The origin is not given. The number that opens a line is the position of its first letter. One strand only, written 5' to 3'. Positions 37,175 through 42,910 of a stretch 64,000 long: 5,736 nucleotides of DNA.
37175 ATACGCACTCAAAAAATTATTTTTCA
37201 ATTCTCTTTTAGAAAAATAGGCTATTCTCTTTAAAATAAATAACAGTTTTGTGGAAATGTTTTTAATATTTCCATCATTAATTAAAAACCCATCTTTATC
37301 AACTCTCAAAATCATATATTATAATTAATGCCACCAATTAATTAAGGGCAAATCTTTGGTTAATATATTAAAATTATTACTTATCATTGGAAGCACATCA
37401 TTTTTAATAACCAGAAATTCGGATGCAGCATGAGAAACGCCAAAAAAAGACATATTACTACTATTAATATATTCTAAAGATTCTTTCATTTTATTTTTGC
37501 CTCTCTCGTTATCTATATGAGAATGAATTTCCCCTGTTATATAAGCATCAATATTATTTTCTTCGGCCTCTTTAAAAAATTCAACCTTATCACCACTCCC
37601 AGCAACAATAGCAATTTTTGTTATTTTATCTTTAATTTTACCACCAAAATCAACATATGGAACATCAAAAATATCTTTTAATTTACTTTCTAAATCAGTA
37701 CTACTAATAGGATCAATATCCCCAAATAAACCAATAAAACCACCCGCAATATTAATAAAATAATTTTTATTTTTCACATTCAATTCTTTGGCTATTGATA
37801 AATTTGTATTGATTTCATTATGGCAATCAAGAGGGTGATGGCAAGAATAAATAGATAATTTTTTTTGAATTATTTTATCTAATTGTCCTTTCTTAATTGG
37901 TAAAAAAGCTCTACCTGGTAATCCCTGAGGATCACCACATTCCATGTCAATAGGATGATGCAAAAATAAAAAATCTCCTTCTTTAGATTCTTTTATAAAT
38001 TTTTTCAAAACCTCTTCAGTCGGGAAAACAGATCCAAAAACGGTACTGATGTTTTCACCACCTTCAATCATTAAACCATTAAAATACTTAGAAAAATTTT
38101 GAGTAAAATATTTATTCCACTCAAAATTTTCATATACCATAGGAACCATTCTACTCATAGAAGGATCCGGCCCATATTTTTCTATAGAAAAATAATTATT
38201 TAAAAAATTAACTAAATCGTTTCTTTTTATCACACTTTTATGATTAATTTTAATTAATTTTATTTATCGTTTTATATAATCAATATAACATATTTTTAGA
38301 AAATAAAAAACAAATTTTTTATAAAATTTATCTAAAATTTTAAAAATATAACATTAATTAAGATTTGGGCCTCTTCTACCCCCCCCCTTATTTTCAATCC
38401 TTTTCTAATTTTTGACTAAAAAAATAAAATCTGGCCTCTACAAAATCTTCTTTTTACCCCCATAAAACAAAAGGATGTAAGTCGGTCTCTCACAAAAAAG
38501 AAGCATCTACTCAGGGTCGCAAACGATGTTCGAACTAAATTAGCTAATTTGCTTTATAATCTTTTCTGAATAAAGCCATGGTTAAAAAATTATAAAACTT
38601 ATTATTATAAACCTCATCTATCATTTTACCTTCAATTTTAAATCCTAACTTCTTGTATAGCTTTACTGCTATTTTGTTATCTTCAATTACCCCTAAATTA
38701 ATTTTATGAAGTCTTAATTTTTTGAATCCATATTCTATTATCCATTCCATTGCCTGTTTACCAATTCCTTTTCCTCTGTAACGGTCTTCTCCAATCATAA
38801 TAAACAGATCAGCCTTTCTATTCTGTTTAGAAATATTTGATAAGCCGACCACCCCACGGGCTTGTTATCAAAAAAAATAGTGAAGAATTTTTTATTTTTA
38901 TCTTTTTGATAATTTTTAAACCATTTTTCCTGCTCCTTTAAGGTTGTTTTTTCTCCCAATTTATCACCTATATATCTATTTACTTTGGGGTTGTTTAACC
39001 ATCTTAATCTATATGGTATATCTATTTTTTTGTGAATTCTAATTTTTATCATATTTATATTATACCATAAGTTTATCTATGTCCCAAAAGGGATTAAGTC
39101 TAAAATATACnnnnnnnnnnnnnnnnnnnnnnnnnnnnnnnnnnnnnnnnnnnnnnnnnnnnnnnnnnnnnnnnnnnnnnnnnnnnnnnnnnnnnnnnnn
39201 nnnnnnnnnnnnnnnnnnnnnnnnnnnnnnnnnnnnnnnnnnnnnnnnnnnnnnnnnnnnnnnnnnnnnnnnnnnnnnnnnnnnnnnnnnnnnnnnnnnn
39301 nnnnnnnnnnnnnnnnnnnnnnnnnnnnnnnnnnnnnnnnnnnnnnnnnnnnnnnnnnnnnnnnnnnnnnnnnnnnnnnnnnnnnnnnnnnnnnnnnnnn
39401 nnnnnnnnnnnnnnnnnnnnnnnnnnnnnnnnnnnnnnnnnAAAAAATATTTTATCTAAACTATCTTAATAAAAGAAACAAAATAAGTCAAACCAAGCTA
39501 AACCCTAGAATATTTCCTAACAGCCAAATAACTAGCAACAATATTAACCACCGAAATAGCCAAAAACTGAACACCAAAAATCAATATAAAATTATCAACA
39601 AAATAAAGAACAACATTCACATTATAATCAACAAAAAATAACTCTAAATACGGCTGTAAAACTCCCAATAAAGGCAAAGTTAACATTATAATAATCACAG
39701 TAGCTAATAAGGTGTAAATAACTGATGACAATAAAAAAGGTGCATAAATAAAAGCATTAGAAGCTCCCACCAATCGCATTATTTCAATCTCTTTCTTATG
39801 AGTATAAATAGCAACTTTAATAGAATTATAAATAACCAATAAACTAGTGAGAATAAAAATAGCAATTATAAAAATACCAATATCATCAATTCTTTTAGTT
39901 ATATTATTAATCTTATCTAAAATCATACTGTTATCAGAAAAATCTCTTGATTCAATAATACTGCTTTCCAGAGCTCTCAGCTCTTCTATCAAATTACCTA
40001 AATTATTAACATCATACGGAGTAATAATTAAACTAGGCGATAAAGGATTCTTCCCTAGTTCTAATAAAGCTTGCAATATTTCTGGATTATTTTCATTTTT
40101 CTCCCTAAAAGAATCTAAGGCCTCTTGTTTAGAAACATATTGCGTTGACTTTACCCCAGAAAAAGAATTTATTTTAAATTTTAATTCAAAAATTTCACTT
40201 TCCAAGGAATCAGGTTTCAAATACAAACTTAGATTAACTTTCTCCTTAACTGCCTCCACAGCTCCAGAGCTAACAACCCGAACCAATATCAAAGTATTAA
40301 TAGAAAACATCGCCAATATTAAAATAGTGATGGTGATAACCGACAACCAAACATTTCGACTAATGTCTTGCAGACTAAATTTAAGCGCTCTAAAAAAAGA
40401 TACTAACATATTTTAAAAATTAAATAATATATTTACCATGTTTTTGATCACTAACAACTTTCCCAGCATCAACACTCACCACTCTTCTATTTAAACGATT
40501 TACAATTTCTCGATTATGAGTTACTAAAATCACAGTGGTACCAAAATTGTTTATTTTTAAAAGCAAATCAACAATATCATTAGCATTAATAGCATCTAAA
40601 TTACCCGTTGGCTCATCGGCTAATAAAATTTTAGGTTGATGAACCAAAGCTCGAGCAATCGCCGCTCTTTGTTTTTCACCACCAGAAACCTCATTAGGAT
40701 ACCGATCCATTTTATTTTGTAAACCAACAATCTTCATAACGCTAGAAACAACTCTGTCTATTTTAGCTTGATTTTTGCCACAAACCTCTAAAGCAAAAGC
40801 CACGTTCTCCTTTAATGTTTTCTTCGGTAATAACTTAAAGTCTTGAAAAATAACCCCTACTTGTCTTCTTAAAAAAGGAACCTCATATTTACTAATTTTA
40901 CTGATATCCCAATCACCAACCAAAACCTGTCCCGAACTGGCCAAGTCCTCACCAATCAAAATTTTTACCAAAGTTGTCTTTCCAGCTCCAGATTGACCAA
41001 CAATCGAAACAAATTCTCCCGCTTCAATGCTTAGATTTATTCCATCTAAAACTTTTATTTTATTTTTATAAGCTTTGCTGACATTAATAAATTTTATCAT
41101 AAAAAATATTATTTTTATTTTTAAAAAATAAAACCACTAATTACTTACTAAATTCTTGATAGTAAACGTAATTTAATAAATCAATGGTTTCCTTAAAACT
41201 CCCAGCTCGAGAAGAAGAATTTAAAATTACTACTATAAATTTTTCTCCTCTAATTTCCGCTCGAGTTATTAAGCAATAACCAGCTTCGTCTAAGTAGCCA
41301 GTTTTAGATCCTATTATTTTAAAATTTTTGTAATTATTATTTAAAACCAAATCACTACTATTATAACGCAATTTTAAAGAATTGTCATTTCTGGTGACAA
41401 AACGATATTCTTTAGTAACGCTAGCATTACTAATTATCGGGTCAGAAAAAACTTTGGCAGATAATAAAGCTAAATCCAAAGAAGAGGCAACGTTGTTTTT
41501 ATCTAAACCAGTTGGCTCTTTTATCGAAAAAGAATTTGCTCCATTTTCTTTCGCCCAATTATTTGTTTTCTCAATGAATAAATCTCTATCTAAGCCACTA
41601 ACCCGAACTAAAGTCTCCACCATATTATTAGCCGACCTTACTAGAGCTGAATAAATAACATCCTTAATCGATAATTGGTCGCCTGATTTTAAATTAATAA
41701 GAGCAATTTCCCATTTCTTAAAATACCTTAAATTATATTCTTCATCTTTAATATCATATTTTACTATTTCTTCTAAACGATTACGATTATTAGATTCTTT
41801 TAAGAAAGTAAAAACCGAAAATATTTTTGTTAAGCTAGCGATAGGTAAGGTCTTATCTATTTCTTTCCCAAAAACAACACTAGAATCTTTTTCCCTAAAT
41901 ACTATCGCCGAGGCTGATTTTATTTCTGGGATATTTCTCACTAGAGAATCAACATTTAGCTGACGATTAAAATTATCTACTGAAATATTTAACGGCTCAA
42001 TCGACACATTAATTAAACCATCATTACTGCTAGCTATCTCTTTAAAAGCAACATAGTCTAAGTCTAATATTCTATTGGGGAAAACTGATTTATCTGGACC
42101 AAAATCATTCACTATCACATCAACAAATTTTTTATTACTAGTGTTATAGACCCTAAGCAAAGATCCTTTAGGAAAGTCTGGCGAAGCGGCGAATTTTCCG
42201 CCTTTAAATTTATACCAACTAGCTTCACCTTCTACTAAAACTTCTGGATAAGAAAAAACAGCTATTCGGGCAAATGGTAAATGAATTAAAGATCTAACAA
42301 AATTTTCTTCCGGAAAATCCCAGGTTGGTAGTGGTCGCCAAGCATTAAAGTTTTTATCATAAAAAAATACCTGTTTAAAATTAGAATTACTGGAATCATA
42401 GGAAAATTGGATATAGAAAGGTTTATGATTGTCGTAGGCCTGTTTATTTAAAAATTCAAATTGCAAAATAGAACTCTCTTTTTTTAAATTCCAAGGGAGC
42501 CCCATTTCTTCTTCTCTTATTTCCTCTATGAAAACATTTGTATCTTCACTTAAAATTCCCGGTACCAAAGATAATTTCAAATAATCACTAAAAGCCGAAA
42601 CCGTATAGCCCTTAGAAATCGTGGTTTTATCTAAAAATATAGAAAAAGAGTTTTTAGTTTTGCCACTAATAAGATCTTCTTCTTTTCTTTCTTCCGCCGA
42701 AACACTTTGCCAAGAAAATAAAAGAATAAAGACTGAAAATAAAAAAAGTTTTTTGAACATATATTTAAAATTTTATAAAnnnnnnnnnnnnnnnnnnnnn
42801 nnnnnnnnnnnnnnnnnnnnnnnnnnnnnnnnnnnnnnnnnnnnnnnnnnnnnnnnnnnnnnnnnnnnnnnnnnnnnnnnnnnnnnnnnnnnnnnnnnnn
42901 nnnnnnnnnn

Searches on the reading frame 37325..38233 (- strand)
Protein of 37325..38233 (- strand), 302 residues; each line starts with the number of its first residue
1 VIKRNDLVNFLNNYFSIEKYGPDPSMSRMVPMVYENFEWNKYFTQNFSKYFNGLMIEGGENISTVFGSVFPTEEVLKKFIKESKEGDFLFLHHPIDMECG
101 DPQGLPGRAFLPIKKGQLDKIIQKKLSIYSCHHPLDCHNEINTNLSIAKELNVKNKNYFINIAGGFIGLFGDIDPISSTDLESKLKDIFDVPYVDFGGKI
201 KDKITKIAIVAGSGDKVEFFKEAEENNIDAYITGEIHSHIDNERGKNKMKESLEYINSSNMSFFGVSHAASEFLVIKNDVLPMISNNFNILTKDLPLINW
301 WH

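Call 77: search_protein_families(library=pfam, proteins=[window:37325-38233:-], max_evalue=0.001)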
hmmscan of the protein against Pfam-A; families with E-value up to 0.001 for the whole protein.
window:37325-38233:- (302 aa): 1 family
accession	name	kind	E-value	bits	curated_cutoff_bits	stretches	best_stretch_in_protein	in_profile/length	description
PF01784.24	DUF34_NIF3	-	2e-26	93.6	23.4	1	52-243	25-207/256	Duf34/NIF3 (NGG1p interacting factor 3)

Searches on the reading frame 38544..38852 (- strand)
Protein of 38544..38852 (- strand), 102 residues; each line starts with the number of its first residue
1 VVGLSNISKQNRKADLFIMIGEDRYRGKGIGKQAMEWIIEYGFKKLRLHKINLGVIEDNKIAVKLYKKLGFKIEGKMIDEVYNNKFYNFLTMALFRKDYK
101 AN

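Call 77: search_protein_families(library=pfam, proteins=[window:38544-38852:-], max_evalue=0.001)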
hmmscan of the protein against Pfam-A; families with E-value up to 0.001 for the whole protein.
window:38544-38852:- (102 aa): 6 families
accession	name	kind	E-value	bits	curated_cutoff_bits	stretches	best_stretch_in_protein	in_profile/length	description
PF00583.31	Acetyltransf_1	-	1.6e-12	48.2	20.7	1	14-71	60-116/116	Acetyltransferase (GNAT) family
PF13302.13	Acetyltransf_3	-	8.5e-11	43.1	25.4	1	2-72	69-138/138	Acetyltransferase (GNAT) domain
PF13420.13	Acetyltransf_4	-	8.9e-09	36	24.3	1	4-83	66-146/155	Acetyltransferase (GNAT) domain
PF13508.13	Acetyltransf_7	-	3.5e-08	34.2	27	1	23-72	38-83/84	Acetyltransferase (GNAT) domain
PF13673.13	Acetyltransf_10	-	6.4e-07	29.8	23.6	1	2-75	43-111/128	Acetyltransferase (GNAT) domain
PF13523.12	Acetyltransf_8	-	2.5e-05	24.4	27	1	18-76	84-142/145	Acetyltransferase (GNAT) domain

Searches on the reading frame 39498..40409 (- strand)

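Call 10: search_protein_families(library=pfam, proteins=[window:39498-40409:-], max_evalue=0.01)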
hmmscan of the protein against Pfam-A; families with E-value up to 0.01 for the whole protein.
window:39498-40409:- (303 aa): 2 families
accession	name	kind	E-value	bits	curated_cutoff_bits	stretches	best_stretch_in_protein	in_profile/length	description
PF18075.7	FtsX_ECD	-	1e-13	52.1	23.5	1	58-148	1-91/96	FtsX extracellular domain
PF02687.27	FtsX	-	1.4e-12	48.2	25.5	1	179-299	1-118/120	FtsX-like permease C-terminal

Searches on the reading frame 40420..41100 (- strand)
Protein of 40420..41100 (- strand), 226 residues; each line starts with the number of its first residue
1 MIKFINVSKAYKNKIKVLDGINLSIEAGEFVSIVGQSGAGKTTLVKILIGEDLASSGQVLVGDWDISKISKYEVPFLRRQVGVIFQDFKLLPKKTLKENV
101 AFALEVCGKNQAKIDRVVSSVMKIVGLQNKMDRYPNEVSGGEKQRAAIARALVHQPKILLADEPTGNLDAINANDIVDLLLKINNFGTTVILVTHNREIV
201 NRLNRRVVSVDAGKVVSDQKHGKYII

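Call 10: search_protein_families(library=pfam, proteins=[window:40420-41100:-], max_evalue=0.01)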
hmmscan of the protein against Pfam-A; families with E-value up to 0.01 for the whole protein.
window:40420-41100:- (226 aa): 9 families
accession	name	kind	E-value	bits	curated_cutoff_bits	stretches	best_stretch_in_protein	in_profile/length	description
PF00005.33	ABC_tran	-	1e-35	123.8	25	1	18-165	1-136/137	ABC transporter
PF02463.25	SMC_N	-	7.9e-07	29.2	40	1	29-205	25-207/220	RecF/RecN/SMC N terminal domain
PF13304.12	AAA_21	-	6.8e-06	26.8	27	0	134-200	234-303/304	AAA domain, putative AbiEii toxin, Type IV TA system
PF13401.12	AAA_22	-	0.00045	21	27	1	29-198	6-125/130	AAA domain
PF13191.12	AAA_16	-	0.00048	21.1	32.6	1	27-94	23-88/167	AAA ATPase domain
PF20720.3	nSTAND3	-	0.00065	19.9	27.2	1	27-69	16-57/155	Novel STAND NTPase 3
PF03193.22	RsgA_GTPase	-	0.00092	19.5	30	1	18-56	97-134/174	RsgA GTPase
PF01935.23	DUF87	-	0.0033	18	23.2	1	31-64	26-60/220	Helicase HerA, central domain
PF13481.12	AAA_25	-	0.0076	16.3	27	0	25-45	30-50/195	AAA domain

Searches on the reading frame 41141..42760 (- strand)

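Call 10: search_protein_families(library=pfam, proteins=[window:41141-42760:-], max_evalue=0.01)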
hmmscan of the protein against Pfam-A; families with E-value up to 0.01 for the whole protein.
window:41141-42760:- (539 aa): 3 families
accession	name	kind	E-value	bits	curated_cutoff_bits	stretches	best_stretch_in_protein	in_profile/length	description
PF00768.25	Peptidase_S11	-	1.4e-33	116.8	27.6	1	277-516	7-238/239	D-alanyl-D-alanine carboxypeptidase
PF03330.24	DPBB_1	-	1e-08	35.7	28.8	1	191-253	26-82/83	Lytic transglycolase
PF13354.11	Beta-lactamase2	-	2.4e-06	27.5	22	1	286-512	2-212/214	Beta-lactamase enzyme family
